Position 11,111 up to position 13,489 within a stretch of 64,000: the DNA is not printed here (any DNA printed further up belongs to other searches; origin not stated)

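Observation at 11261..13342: Endonuclease IV-type metal site preserved but split by an insertion of about 285-300 residues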

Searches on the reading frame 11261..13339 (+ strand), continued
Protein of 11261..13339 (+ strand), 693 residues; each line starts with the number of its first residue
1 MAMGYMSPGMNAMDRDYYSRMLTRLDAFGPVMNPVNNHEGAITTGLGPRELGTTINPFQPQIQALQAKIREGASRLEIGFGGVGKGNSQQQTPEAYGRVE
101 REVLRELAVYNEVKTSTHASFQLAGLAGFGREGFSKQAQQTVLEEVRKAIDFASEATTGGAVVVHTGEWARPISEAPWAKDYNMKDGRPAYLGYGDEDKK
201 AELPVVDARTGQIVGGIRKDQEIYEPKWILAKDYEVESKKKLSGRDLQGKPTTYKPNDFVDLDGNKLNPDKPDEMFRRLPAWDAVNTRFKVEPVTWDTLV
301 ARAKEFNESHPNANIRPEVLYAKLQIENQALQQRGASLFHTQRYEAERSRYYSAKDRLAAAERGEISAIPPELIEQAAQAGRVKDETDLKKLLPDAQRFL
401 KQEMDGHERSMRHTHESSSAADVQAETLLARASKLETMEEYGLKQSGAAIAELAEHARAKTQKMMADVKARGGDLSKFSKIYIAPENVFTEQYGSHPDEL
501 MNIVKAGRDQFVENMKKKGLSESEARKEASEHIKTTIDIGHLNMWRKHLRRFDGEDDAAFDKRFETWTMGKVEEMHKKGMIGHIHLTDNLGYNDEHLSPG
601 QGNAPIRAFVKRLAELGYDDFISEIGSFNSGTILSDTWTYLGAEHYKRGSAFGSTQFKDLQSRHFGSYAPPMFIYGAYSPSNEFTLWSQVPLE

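Call 16: find_encoding_contigs(protein=P0068, flank=8000, max_places=1)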
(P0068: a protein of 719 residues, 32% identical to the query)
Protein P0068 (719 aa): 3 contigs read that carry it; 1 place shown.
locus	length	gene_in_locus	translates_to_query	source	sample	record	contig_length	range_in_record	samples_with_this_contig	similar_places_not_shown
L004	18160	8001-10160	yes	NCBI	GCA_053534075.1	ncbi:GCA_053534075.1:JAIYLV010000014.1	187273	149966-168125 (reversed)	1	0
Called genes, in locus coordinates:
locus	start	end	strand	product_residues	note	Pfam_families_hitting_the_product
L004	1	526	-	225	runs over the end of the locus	-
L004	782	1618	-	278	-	-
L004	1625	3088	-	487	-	-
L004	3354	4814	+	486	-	-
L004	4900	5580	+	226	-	-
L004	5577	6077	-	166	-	-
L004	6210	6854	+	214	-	-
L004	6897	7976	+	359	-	PF25046:DUF7790 (faint)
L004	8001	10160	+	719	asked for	PF01261:AP_endonuc_2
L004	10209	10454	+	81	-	-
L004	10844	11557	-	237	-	PF01978:TrmB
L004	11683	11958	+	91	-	-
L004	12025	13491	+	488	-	PF13522:GATase_6, PF13537:GATase_7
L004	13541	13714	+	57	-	-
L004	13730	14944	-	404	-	-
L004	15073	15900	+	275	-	PF04552:Sigma54_DBD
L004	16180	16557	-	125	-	PF01201:Ribosomal_S8e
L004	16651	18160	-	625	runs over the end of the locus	PF01078:Mg_chelatase, PF05496:RuvB_N (faint), PF20030:bpMoxR (faint), PF00158:Sigma54_activat, PF07728:AAA_5 (weak), PF20436:LonB_AAA-LID, PF05362:Lon_C, PF13541:ChlI, +1 more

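Call 18: search_protein_families(library=ncbifam, proteins=[window:11261-13339:+], max_evalue=0.1)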
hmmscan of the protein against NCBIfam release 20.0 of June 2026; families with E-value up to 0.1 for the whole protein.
window:11261-13339:+ (693 aa): 2 families
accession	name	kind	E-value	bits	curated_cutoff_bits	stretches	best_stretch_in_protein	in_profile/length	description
NF007360.0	PRK09856.1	equivalog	0.00058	19.5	305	1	581-621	203-243/276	fructoselysine 3-epimerase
TIGR03234.1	OH-pyruv-isom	equivalog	0.0032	16.8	353.45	1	577-623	195-237/254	hydroxypyruvate isomerase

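Call 20: predict_structure(alignment_id=A1)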
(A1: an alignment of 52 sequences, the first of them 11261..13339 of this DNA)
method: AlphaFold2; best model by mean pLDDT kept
length: 693 residues; sequences in the alignment: 52
mean_pLDDT: 87.3   pTM: 0.83
mean pLDDT of the five models: 87.3, 87.1, 86.6, 86.3, 86.2
residues with pLDDT >= 90: 533; 70-90: 64; 50-70: 11; < 50: 85
segments of 3 or more residues with pLDDT < 50: 1-39, 645-677, 679-681, 683-687, 689-693
pLDDT, mean of each block of 10 residues (from residue 1): 37 41 37 38 73 92 90 91 88 95 96 95 93 96 97 98 96 94 82 95 97 94 94 95 96 95 94 91 95 96 94 94 94 93 94 96 92 90 89 94 96 94 96 96 98 99 98 97 97 97 98 98 98 98 96 95 96 97 97 93 95 94 93 87 53 43 42 46 46 40
secondary structure, 60 per line:
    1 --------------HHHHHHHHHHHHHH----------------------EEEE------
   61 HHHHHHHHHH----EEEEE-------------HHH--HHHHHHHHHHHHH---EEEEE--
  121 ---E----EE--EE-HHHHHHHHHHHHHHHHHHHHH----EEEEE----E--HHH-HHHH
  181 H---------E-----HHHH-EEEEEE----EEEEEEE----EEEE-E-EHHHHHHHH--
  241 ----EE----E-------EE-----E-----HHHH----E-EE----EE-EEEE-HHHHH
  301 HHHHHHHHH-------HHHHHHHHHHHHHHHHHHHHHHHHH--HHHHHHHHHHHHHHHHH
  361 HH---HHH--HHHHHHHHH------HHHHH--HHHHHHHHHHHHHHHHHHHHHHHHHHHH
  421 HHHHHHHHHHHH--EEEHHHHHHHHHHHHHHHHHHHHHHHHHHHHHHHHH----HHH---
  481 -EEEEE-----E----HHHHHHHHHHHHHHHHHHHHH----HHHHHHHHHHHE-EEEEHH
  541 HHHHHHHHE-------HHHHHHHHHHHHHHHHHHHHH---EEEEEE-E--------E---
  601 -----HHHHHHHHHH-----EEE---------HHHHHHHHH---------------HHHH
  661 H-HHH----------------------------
elements in order (helices of 4 or more, strands of 3 or more residues): H15-28 E51-54 H61-70 E75-79 H98-110 E114-118 H136-156 E161-165 H177-181 H197-200 E202-207 E212-218 E223-226 H231-238 H272-275 E291-294 H296-309 H317-341 H344-362 H371-379 H386-390 H393-432 E435-437 H438-470 E482-486 H497-517 H522-532 E535-538 H539-548 H557-577 E581-586 H606-615 E621-623 H633-641 H657-661

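Call 23: fold_search(model_id=the predicted structure, library=pdb)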
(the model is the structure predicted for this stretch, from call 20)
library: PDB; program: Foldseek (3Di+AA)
matches with E <= 10: 603; with E <= 0.001: 0
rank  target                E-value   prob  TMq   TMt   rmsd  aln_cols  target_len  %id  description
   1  5b7y_A                4.5e-03  1.00  0.17  0.40   4.5       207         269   11  Crystal Structure of Hyperthermophilic Thermotoga maritima L-Ketose-3-Epimerase with Co2+ (released 2017-03-15)
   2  8xiv                  6.7e-03  1.00  0.15  0.34   9.1       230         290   16  Production of D-psicose (released 2024-12-25)
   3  3vni_C                7.8e-03  1.00  0.16  0.37   7.8       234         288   15  Crystal structures of D-Psicose 3-epimerase from Clostridium cellulolyticum H10 and its complex with ketohexose sugars (released 2012-08-01)
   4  2zvr_B                1.1e-02  1.00  0.17  0.42   6.0       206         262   12  Crystal structure of a D-tagatose 3-epimerase-related protein from Thermotoga maritima (released 2009-03-10)
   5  4xkm_A                2.1e-02  0.82  0.15  0.21  21.2       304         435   12  Crystal structure of Xylose Isomerase from an human intestinal tract microbe Bacteroides thetaiotaomicron (released 2015-12-23)
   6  8edd                  2.5e-02  0.85  0.17  0.34  20.7       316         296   11  Staphylococcus aureus endonuclease IV Y33F mutant (released 2023-09-06)
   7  3p6l                  2.9e-02  0.98  0.16  0.36   8.3       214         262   14  Crystal structure of a Sugar phosphate isomerase/epimerase (BDI_1903) from Parabacteroides distasonis ATCC 8503 at 1.85  (released 2010-12-08)
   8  3dbr_G                4.6e-02  0.09  0.08  0.11  28.4       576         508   12  Structural Dissection of a Gating Mechanism Preventing Misactivation of Ubiquitin by NEDD8's E1 (APPBP1-UBA3Arg190Gln- (released 2008-08-12)
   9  1tt5_C                4.6e-02  0.07  0.08  0.10  29.2       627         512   12  Structure of APPBP1-UBA3-Ubc12N26: a unique E1-E2 interaction required for optimal conjugation of the ubiquitin-like p (released 2004-09-14)
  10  3cqi_A                4.8e-02  0.89  0.15  0.35  18.6       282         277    9  Crystal Structure of L-xylulose-5-phosphate 3-epimerase UlaE (form B) complex with sulfate (released 2008-11-25)
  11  5ew5_A                5.1e-02  0.87  0.10  0.14  11.2       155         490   13  Crystal Structure of Colicin E9 In Complex with Its Immunity Protein Im9 (released 2016-07-20)
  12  3lmz                  5.1e-02  0.63  0.13  0.30  10.4       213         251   11  Crystal structure of Putative sugar isomerase. (YP_001305105.1) from Parabacteroides distasonis ATCC 8503 at 1.44 A reso (released 2010-02-23)
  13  2hk0_A                5.3e-02  0.95  0.17  0.37  16.0       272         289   13  Crystal structure of D-psicose 3-epimerase (DPEase) in the absence of substrate (released 2006-08-29)
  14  3cqj_A                5.6e-02  0.85  0.15  0.35  18.6       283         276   10  Crystal Structure of L-xylulose-5-phosphate 3-epimerase UlaE (form B) complex with Zn2+ (released 2008-11-25)
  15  4mu6                  7.2e-02  0.20  0.08  0.17  28.9       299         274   13  Crystal Structure of the N-terminal domain of Effector Protein LegC3 from Legionella pneumophila (released 2013-12-11)
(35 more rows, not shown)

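Call 24: search_solved_structures(query=A1, max_evalue=1, show_alignments=5)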
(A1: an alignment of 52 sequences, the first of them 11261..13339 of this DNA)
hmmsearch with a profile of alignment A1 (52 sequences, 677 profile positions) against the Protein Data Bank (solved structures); distinct sequences matched with E-value up to 1: 13.
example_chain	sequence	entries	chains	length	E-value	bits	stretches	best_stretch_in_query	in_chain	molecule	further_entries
3wqo_A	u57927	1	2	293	5.9e-10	42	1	555-608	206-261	Uncharacterized protein MJ1311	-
4xsl_A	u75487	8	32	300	0.068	15.3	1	561-651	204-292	D-tagatose 3-epimerase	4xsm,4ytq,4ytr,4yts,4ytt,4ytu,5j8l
3etx_A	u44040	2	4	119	0.15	14.1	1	278-367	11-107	Adhesin A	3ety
3etw_A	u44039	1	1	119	0.2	13.8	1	283-367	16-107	Adhesin A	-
2ou4_A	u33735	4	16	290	0.2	13.7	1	561-629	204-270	D-tagatose 3-epimerase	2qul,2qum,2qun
3etz_A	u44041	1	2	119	0.21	13.7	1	283-367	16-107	Adhesin A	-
6wn6_A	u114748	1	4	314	0.24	13.5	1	560-612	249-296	3-keto-D-glucoside 4-epimerase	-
4pgl_A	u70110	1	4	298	0.25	13.5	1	560-612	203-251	D-tagatose 3-epimerase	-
5v8w_A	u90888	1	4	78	0.36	12.9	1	585-617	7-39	Integrator complex subunit 9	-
4q7i_A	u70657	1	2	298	0.37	12.9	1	560-612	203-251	D-tagatose 3-epimerase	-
9sob_J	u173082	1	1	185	0.48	12.5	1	288-414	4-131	Nuclear pore complex protein NUP62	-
9sob_J32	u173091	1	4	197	0.65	12.1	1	292-414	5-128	Nuclear pore complex protein NUP62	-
4zry_B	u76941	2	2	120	0.9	11.6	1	372-444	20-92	Keratin, type II cytoskeletal 1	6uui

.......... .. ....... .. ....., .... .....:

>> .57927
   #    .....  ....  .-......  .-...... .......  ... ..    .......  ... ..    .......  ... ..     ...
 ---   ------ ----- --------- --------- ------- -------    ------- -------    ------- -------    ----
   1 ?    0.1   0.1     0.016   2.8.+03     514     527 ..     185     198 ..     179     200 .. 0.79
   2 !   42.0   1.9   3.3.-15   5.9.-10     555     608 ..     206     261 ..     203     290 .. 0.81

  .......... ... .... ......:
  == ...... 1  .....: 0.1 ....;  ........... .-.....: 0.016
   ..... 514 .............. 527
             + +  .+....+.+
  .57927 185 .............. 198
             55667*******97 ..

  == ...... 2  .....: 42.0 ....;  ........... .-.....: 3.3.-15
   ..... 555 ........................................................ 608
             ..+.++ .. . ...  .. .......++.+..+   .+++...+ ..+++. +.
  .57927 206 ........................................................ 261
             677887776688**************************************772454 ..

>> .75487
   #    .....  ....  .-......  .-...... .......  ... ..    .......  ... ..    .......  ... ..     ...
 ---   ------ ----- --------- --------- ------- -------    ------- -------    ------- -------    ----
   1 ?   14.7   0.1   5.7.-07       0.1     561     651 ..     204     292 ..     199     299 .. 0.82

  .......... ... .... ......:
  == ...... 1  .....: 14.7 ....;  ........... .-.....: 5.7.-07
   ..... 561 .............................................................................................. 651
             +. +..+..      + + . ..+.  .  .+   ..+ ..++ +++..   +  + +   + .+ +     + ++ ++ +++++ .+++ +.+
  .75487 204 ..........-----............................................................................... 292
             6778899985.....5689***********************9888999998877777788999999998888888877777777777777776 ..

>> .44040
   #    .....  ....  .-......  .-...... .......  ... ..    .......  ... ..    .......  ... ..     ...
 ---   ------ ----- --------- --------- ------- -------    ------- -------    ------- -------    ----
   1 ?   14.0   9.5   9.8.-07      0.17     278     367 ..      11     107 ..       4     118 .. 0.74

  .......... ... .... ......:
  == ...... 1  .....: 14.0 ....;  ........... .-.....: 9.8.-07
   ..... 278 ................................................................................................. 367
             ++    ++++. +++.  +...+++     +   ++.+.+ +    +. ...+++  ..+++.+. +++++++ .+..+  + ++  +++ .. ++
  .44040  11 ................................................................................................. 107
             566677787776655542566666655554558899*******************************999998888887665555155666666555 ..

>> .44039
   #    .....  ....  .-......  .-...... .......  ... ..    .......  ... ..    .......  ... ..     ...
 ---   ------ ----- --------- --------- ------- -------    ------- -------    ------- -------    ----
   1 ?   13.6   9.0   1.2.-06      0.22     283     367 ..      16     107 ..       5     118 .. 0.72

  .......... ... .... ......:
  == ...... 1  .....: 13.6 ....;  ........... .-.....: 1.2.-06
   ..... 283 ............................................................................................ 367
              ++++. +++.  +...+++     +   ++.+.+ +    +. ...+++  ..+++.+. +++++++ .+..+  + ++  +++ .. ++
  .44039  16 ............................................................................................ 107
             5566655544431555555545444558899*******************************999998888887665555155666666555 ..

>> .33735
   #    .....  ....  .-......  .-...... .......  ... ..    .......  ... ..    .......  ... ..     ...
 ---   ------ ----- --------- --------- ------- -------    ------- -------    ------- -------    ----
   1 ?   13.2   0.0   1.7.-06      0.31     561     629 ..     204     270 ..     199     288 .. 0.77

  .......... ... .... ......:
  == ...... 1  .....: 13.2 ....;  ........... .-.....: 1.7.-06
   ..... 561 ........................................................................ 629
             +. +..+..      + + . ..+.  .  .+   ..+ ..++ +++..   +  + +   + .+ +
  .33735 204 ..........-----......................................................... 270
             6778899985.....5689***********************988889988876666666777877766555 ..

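Call 40: search_protein_families(library=phrogs, proteins=[window:11261-13339:+], max_evalue=0.01)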
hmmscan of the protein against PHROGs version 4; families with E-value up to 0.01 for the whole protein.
window:11261-13339:+ (693 aa): 0 families

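Call 46: search_protein_representatives(alignment_id=A1)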
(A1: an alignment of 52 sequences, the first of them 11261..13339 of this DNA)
Query: 52 sequences, 677 profile positions. Proteins with E-value up to 0.001 (for the whole library): 1227; up to 1e-10: 815; up to 1e-30: 578. The best 150 are listed.
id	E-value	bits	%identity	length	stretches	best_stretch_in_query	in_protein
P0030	7.5e-280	947.2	-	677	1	2-677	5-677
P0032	7.5e-274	927.3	-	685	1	2-677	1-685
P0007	2.3e-271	919.1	-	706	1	2-677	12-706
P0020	2.3e-256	869.5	-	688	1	3-677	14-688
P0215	3.9e-241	819.2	-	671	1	2-677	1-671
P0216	4.9e-239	812.3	-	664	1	2-677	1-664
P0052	1.5e-234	797.4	-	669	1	2-677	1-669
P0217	3.0e-231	786.6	-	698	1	1-676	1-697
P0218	1.6e-227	774.2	-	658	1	12-677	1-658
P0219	2.1e-226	770.5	-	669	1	7-677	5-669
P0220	2.4e-218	743.9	-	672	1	2-677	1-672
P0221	3.1e-213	727.0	-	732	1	7-677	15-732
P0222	2.5e-212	724.0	-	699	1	8-677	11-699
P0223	1.7e-210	717.9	-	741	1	8-677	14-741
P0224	4.8e-209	713.2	-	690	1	1-677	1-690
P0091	6.5e-203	692.9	-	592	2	266-677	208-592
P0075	1.2e-192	659.0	-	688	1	2-676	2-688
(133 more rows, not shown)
